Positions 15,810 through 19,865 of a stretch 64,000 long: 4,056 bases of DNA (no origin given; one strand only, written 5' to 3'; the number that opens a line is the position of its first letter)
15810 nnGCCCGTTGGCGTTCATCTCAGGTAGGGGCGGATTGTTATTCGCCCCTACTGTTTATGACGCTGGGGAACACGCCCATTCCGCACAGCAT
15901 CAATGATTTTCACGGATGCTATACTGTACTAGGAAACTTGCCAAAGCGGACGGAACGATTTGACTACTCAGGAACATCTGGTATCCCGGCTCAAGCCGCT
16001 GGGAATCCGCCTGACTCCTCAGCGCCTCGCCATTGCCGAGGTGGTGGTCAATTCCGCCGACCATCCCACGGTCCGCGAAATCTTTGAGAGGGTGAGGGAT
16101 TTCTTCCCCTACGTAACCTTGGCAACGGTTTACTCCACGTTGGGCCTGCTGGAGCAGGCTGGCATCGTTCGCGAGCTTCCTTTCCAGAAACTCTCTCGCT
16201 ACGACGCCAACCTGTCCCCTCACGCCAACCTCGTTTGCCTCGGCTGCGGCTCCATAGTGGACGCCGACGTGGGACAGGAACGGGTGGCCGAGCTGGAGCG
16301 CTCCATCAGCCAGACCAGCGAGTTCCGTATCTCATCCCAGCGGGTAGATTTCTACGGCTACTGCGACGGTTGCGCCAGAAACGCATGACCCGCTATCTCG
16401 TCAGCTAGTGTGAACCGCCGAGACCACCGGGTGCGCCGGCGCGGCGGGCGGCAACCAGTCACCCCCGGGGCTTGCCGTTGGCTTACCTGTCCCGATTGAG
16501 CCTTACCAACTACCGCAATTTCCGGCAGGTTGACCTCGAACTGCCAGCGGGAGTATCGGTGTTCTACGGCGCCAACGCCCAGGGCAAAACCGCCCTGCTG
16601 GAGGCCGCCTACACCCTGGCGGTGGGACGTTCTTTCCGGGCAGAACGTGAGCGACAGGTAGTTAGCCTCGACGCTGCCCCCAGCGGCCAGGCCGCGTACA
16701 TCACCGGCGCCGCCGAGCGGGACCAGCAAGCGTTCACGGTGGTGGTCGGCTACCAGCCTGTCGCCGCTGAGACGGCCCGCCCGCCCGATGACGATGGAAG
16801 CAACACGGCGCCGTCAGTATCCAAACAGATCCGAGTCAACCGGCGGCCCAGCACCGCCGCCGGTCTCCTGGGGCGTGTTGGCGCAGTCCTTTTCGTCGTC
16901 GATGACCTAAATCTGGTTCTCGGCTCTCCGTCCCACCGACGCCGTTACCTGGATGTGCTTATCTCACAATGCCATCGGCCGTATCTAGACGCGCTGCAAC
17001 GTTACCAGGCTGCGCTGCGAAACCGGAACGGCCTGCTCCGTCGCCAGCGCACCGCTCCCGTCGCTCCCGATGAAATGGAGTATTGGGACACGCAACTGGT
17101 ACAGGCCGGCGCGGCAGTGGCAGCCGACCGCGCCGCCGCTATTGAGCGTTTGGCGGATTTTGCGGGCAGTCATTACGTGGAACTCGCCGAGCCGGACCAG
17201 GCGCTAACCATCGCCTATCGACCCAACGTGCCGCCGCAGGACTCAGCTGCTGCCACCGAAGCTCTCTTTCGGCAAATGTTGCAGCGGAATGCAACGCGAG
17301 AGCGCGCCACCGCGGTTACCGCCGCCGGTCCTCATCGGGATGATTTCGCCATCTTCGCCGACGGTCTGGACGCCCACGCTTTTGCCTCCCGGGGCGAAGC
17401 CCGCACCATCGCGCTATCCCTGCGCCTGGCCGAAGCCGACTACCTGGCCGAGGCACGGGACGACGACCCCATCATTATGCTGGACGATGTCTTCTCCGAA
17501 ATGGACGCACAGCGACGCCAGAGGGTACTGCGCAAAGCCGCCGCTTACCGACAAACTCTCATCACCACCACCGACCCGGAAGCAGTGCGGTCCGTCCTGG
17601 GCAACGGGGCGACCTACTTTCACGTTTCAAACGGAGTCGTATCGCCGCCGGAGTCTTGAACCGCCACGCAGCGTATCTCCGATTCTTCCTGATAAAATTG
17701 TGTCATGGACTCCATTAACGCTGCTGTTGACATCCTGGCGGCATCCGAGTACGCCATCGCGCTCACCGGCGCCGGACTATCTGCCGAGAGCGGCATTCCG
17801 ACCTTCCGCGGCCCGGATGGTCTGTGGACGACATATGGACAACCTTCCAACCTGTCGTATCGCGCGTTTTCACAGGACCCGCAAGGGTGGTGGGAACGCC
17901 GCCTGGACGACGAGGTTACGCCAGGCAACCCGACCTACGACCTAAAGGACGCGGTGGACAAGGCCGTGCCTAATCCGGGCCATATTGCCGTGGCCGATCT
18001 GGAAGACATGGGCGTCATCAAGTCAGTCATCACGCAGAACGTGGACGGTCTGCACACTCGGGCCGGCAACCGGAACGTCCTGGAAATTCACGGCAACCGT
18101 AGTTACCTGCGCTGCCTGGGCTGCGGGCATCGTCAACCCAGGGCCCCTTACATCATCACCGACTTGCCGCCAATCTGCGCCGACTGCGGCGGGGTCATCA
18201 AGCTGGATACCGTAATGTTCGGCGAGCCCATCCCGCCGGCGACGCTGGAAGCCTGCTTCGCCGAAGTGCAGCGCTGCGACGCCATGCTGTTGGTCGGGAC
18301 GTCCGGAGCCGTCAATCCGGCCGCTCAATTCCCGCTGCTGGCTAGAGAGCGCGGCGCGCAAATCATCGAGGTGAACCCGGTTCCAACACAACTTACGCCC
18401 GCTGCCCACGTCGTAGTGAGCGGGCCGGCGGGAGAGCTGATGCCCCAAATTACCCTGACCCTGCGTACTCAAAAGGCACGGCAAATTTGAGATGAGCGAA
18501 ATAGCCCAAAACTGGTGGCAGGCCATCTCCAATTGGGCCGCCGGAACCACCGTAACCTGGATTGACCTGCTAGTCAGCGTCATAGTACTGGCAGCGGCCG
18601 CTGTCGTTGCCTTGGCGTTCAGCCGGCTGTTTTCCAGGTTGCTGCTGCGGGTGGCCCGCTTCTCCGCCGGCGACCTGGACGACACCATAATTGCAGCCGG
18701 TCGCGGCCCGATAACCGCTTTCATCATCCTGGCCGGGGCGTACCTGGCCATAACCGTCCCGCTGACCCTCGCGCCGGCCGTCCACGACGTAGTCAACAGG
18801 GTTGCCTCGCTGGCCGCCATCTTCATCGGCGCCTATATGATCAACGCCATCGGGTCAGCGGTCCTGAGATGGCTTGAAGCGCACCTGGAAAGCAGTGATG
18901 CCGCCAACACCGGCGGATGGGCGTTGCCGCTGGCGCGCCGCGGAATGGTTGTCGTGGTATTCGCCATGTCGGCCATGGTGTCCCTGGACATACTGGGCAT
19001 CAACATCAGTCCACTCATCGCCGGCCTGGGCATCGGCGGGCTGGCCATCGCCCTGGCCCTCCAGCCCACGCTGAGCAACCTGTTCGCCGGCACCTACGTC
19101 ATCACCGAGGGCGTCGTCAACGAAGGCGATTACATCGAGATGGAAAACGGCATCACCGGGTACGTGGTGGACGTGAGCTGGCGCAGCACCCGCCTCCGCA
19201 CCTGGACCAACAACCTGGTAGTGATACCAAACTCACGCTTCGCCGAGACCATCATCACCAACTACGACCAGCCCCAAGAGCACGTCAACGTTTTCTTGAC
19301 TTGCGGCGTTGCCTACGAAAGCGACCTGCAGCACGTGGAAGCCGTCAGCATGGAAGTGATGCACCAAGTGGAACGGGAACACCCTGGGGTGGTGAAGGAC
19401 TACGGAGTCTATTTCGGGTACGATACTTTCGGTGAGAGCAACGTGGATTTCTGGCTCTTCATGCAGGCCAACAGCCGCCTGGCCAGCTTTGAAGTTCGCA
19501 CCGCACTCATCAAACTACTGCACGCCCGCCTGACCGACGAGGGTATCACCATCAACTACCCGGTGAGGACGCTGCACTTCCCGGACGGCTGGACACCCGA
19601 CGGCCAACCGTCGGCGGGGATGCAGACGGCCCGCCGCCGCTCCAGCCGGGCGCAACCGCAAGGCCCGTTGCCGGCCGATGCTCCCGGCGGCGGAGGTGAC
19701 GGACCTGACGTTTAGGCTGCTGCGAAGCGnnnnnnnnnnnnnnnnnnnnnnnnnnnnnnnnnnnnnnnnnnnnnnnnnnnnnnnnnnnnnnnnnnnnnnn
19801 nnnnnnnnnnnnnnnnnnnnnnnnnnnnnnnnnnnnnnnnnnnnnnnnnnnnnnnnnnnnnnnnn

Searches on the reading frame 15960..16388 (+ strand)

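Call 71: search_protein_families(library=pfam, proteins=[window:15960-16388:+], max_evalue=0.00001)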
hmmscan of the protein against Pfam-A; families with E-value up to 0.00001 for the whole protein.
window:15960-16388:+ (142 aa): 1 family
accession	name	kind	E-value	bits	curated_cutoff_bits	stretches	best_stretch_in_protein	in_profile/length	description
PF01475.25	FUR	-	1.2e-24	87.2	23.1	1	15-132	3-121/121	Ferric uptake regulator family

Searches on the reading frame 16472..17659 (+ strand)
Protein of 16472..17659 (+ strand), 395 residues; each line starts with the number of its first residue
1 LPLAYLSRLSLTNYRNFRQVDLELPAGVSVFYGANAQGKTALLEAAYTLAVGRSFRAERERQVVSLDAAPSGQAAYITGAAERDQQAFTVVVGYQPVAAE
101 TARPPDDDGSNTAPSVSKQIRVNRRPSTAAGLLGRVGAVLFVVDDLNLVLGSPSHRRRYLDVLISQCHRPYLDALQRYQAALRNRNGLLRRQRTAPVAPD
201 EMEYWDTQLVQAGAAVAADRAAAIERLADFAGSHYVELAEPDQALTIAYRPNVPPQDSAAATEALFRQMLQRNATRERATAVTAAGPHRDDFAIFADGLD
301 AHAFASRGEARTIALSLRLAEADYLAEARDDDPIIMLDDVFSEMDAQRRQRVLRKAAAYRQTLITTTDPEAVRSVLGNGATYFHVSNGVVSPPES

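Call 71: search_protein_families(library=pfam, proteins=[window:16472-17659:+], max_evalue=0.00001)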
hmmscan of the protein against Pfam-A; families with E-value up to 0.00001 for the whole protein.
window:16472-17659:+ (395 aa): 2 families
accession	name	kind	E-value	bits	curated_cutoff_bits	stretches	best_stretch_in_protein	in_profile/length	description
PF02463.25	SMC_N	-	2.7e-16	60.1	40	1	5-374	1-204/220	RecF/RecN/SMC N terminal domain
PF13476.12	AAA_23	-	2.1e-06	29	27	1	8-45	1-38/201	AAA domain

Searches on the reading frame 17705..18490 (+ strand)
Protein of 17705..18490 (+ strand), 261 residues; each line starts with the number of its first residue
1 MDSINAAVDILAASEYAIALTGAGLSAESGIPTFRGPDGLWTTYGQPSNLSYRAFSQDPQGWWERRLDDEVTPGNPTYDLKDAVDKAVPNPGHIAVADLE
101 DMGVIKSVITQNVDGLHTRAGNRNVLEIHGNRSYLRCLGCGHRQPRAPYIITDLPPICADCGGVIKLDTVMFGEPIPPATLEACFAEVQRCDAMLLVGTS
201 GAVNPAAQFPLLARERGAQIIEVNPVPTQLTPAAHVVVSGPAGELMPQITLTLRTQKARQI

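Call 71: search_protein_families(library=pfam, proteins=[window:17705-18490:+], max_evalue=0.00001)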
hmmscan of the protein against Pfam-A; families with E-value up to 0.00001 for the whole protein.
window:17705-18490:+ (261 aa): 1 family
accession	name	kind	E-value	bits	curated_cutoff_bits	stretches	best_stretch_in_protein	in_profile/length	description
PF02146.23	SIR2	-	1.4e-38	133.1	24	1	22-205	1-180/180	Sir2 family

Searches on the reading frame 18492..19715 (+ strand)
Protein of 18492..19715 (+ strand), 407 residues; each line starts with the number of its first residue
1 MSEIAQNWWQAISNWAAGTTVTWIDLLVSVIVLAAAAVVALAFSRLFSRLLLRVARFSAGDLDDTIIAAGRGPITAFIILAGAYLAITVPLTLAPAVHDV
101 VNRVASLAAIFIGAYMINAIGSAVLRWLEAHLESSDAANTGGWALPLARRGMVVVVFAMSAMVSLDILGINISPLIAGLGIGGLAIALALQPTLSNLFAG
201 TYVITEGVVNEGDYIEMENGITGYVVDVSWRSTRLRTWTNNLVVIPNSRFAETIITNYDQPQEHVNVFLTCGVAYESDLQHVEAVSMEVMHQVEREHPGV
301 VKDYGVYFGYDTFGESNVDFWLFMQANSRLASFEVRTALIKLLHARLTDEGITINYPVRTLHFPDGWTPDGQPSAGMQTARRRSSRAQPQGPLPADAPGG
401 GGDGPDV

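Call 71: search_protein_families(library=pfam, proteins=[window:18492-19715:+], max_evalue=0.00001)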
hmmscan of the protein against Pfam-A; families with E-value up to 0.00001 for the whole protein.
window:18492-19715:+ (407 aa): 2 families
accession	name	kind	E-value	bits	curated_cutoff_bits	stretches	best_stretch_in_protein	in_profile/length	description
PF00924.24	MS_channel_2nd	-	6.7e-18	65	20.2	1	193-259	2-67/68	Mechanosensitive ion channel, beta-domain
PF21088.3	MS_channel_1st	-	4.4e-07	30.2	23.1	1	154-191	5-42/42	Mechanosensitive ion channel, transmembrane helices 2/3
